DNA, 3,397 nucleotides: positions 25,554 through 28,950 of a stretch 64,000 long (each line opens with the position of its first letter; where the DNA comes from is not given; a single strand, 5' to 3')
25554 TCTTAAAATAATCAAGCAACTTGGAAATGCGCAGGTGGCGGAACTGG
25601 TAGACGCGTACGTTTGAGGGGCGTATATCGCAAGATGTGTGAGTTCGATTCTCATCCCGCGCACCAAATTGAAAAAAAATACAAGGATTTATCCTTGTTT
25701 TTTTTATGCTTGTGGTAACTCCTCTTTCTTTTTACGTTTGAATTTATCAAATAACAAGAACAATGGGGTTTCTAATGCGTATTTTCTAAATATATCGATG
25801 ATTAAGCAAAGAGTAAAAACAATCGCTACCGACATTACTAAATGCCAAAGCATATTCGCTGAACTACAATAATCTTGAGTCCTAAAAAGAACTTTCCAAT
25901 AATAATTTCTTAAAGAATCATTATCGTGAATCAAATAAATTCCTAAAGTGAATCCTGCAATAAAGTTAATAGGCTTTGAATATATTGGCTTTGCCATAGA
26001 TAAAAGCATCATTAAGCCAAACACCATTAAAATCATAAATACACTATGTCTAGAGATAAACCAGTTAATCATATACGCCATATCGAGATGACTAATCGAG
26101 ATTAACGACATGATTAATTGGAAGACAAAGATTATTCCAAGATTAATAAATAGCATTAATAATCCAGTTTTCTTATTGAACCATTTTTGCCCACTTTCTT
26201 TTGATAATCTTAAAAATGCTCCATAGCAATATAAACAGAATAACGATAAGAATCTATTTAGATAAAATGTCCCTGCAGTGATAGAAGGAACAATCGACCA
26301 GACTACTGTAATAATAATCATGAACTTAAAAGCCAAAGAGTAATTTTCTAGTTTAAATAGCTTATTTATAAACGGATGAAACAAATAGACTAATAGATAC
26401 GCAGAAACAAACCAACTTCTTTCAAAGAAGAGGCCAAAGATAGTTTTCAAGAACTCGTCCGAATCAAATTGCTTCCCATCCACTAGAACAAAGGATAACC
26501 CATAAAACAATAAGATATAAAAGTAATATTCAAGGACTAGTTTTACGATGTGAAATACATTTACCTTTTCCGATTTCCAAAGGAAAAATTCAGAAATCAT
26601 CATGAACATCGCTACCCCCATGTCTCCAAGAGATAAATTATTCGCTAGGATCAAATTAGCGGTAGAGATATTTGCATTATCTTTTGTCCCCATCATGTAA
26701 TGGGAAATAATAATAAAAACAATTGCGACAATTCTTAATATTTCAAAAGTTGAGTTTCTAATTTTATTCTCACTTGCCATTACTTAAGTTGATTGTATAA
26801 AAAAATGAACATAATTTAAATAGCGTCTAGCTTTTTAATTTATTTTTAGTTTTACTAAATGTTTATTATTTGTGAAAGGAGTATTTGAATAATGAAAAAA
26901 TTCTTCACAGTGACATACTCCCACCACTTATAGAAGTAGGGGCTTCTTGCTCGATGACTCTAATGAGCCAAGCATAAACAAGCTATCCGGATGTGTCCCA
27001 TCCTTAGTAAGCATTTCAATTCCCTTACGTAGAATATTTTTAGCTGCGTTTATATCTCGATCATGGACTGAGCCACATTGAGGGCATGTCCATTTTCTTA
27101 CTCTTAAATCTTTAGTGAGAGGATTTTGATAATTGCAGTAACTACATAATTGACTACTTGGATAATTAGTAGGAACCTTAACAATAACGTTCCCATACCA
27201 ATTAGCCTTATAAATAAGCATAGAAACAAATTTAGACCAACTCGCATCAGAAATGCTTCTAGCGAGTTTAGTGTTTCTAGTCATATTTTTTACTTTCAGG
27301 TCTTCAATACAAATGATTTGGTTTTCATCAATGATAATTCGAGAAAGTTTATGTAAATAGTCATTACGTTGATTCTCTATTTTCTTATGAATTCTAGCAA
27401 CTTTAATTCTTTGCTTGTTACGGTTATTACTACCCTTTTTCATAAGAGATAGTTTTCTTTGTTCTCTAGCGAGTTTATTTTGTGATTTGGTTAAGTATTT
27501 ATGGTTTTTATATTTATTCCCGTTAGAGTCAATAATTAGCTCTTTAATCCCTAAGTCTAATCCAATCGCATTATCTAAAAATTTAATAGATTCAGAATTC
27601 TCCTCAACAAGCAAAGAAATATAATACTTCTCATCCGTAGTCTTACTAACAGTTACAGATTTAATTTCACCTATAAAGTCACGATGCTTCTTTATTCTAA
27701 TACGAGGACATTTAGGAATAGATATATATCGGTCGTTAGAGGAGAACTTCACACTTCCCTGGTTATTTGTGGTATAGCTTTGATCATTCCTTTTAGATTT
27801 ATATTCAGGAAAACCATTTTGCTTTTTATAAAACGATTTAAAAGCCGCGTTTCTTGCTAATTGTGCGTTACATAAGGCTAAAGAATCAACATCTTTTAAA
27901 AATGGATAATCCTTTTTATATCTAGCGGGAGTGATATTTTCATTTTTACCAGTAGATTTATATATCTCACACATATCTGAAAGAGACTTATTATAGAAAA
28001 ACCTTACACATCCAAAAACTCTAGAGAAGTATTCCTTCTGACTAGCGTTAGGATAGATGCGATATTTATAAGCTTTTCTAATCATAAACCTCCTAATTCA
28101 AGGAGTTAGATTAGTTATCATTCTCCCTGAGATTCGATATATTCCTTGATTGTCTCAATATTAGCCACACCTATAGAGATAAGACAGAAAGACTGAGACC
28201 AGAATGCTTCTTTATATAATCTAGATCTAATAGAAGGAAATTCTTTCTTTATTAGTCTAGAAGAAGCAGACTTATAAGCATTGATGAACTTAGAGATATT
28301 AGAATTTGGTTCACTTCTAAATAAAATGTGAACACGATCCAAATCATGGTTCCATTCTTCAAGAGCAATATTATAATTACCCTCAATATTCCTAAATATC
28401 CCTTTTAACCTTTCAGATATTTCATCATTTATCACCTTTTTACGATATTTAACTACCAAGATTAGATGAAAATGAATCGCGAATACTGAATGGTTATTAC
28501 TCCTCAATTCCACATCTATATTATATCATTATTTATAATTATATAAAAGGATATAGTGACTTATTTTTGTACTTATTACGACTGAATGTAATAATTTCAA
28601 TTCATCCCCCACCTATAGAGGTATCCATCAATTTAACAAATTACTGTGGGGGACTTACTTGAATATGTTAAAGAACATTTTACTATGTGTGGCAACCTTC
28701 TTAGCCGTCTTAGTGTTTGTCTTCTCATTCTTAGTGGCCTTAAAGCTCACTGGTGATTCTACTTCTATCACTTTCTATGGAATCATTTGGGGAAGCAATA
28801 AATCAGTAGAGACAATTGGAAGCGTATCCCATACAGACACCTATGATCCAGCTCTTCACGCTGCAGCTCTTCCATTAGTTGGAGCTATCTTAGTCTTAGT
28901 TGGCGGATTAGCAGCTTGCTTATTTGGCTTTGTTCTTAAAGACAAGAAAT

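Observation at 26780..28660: Intact IS200/IS605 element with full-length TnpB (RNA-guided nuclease family) and recognisable subterminal hairpins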

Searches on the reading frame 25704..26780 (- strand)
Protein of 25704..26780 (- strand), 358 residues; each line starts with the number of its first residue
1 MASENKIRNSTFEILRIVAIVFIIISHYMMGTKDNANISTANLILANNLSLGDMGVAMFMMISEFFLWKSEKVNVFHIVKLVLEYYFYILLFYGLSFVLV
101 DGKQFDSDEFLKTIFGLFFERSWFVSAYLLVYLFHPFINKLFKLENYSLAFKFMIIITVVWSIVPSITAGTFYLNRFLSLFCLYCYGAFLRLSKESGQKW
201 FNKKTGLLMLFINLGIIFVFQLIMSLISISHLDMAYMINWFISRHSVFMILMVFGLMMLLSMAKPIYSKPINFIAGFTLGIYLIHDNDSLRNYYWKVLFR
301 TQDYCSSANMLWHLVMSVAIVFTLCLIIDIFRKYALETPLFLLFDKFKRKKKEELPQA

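Call 3: search_protein_families(library=pfam, proteins=[window:25704-26780:-], max_evalue=0.01)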
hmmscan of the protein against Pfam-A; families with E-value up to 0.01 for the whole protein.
window:25704-26780:- (358 aa): 1 family
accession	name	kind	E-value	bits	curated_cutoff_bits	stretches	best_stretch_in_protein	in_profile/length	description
PF01757.29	Acyl_transf_3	-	2.9e-22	79.6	31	1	12-328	4-324/326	Acyltransferase domain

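Call 4: search_protein_families(library=ncbifam, proteins=[window:25704-26780:-], max_evalue=0.01)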
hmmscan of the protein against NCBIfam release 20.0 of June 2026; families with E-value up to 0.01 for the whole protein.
window:25704-26780:- (358 aa): 0 families

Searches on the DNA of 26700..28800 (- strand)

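Call 20: search_rna_families(source=window, start=26700, end=28800, threshold=evalue, max_evalue=1, show_alignments=2)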
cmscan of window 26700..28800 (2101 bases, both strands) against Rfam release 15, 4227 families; matches with E-value up to 1: 0.
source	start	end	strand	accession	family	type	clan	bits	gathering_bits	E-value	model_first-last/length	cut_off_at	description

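Call 59: search_dna_similar(query=window:26910-28667:-, collection=plasmids, mode=distant, max_rows=10)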
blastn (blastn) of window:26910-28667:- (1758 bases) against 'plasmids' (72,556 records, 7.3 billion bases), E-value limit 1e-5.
Records with a match: 838; places in all: 1261; records where one place covers at least 80% of the query: 0.
Best place of each record, by identity: 80-90% 8; 60-80% 830.
By first word of the organism name: Enterococcus 504; Bacillus 178; Borreliella 66; Borrelia 32; Clostridium 28; Campylobacter 9; Fusobacterium 2; Clostridioides 2; Finegoldia 2; Paenibacillus 2; and 11 more.
By predicted mobility (MOB-suite, as given by PLSDB): non-mobilizable 455; conjugative 249; mobilizable 134.
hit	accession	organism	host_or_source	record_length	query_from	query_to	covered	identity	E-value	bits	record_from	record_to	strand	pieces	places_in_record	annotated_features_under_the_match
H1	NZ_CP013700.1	Clostridium sporogenes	Microbial isolate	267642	170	1632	43%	66.1%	1e-20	183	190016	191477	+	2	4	tnpB: IS200/IS605 family element RNA-guided endonuclease TnpB | tnpA: IS200/IS605 family transposase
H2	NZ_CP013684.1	Clostridium botulinum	Microbial isolate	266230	170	1632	43%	66.1%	1e-20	183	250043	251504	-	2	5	tnpB: IS200/IS605 family element RNA-guided endonuclease TnpB | tnpA: IS200/IS605 family transposase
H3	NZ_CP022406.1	Clostridium sporogenes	-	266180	170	1632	43%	66.1%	1e-20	183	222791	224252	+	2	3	tnpB: IS200/IS605 family element RNA-guided endonuclease TnpB | tnpA: IS200/IS605 family transposase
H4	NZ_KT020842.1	Clostridium perfringens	canine,Pure culture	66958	170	1631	38%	69.4%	4e-34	262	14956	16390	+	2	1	tnpA: IS200/IS605 family transposase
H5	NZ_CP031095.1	Clostridium botulinum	Homo sapiens,human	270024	170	1631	38%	68.3%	2e-25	226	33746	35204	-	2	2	tnpB: IS200/IS605 family element RNA-guided endonuclease TnpB | tnpA: IS200/IS605 family transposase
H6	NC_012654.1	Clostridium botulinum Ba4 str. 657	-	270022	170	1631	38%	68.3%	2e-25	226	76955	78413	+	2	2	tnpB: IS200/IS605 family element RNA-guided endonuclease TnpB | tnpA: IS200/IS605 family transposase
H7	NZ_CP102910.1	Clostridium botulinum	Homo sapiens,Fecal sample from botulism ...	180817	170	1631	38%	68.3%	2e-25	226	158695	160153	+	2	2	tnpB: IS200/IS605 family element RNA-guided endonuclease TnpB | tnpA: IS200/IS605 family transposase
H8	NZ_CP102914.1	Clostridium botulinum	Homo sapiens,Fecal sample from botulism ...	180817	170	1631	38%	68.3%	2e-25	226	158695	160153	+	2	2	tnpB: IS200/IS605 family element RNA-guided endonuclease TnpB | tnpA: IS200/IS605 family transposase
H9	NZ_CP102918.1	Clostridium botulinum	Pate collected as part of botulism ...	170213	170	1631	38%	68.3%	2e-25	226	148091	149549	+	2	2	tnpB: IS200/IS605 family element RNA-guided endonuclease TnpB | tnpA: IS200/IS605 family transposase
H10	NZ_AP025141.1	Clostridium botulinum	Homo sapiens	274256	170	1631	38%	68.3%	2e-25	226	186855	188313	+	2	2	tnpB: IS200/IS605 family element RNA-guided endonuclease TnpB | tnpA: IS200/IS605 family transposase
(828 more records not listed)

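Call 60: search_dna_similar(query=window:26910-28667:-, collection=phages, mode=distant, max_rows=10)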
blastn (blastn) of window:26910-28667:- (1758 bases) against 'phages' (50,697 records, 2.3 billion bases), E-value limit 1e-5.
Records with a match: 53; places in all: 84; records where one place covers at least 80% of the query: 0.
Best place of each record, by identity: 60-80% 53.
By first word of the organism name: Streptococcus 16; Prevotella 15; Bacteriophage 3; Clostridioides 2; Clostridium 2; Brochothrix 2; Enterococcus 2; Geobacillus 2; Listeria 2; Bacillus 1; and 6 more.
By host as written in the record: Prevotella sp. 15; Streptococcus thermophilus 6; - 5; Streptococcus thermophilus ST68757 2; Streptococcus thermophilus ST67009 2; Streptococcus thermophilus ST69763 2; Streptococcus thermophilus ST47795 2; Streptococcus thermophilus STCH_16 2; and 13 more.
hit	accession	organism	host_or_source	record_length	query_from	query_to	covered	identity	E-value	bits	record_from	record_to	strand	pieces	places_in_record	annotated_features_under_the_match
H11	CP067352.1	Clostridioides phage ES-S-0173-01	Clostridioides sp. ES-S-0173-01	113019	1101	1493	22%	67.8%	4e-21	109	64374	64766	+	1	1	record has no annotation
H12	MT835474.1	Bacteriophage sp.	human fecal samples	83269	170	544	21%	70.6%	1e-41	178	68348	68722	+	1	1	record has no annotation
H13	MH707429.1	Bacillus phage BSP12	Bacillus subtilis ATCC 21336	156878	167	543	21%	67.5%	2e-24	121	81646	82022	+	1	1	transposase 1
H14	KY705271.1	Streptococcus phage P7574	Streptococcus thermophilus ST68757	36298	176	547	21%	67.5%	6e-26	126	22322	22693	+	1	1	transposase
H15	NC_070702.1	Streptococcus phage P7574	Streptococcus thermophilus ST68757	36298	176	547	21%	67.5%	6e-26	126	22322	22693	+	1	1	transposase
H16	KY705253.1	Streptococcus phage P0093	Streptococcus thermophilus ST67009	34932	176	547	21%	67.2%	7e-25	122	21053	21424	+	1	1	transposase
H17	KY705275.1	Streptococcus phage P7632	Streptococcus thermophilus ST69763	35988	176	547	21%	67.2%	7e-25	122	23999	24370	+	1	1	transposase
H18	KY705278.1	Streptococcus phage P7952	Streptococcus thermophilus ST47795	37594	176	547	21%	67.2%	7e-25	122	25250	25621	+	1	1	transposase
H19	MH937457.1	Streptococcus phage CHPC1248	Streptococcus thermophilus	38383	176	547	21%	67.2%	7e-25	122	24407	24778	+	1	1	transposase IS200-family protein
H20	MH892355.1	Streptococcus phage SW4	Streptococcus thermophilus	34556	176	547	21%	67.2%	7e-25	122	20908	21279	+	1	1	transposase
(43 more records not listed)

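Call 61: get_annotated_region(hit=H5, flank=500)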
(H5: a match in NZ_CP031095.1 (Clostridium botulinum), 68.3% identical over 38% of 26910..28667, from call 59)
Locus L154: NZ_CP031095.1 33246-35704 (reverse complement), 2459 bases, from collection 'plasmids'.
description: Clostridium botulinum strain CFSAN034200 plasmid p1_CDC51232, complete sequence
organism: Clostridium botulinum (NCBI taxid 1491)
taxonomy: Bacteria; Bacillota; Clostridia; Eubacteriales; Clostridiaceae; Clostridium; Clostridium botulinum
host: -; source: Homo sapiens,human; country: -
typing (MOB-suite, as given by PLSDB): non-mobilizable; replicon rep_cluster_1536; mating-pair formation MPF_T
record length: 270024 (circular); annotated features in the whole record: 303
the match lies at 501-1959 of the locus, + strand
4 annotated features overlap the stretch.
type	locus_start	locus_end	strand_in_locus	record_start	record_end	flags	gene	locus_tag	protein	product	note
CDS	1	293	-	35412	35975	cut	-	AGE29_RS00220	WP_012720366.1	SH3 domain-containing protein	-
CDS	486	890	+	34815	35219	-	tnpA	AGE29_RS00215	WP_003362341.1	IS200/IS605 family transposase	-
CDS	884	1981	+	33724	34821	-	tnpB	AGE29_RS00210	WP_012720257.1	IS200/IS605 family element RNA-guided endonuclease TnpB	-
CDS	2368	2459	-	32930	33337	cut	tnpA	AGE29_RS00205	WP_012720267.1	IS200/IS605 family transposase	-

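Call 62: get_annotated_region(hit=H1, flank=500)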
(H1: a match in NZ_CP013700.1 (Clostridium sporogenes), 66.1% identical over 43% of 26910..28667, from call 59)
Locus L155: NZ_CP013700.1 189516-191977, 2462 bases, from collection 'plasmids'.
description: Clostridium sporogenes strain AM1195 plasmid pRSJ11_1, complete sequence
organism: Clostridium sporogenes (NCBI taxid 1509)
taxonomy: Bacteria; Bacillota; Clostridia; Eubacteriales; Clostridiaceae; Clostridium; Clostridium sporogenes
host: -; source: Microbial isolate; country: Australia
typing (MOB-suite, as given by PLSDB): non-mobilizable; replicon rep_cluster_1536; mating-pair formation MPF_T
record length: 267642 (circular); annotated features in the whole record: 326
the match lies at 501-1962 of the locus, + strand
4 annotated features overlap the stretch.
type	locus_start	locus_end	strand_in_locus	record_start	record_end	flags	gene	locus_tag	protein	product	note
CDS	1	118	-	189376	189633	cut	-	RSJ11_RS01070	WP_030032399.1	hypothetical protein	-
CDS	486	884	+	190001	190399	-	tnpA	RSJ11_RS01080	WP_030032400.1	IS200/IS605 family transposase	-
CDS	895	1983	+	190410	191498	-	tnpB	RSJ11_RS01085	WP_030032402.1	IS200/IS605 family element RNA-guided endonuclease TnpB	-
CDS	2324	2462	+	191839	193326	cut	-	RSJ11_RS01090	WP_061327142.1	hypothetical protein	-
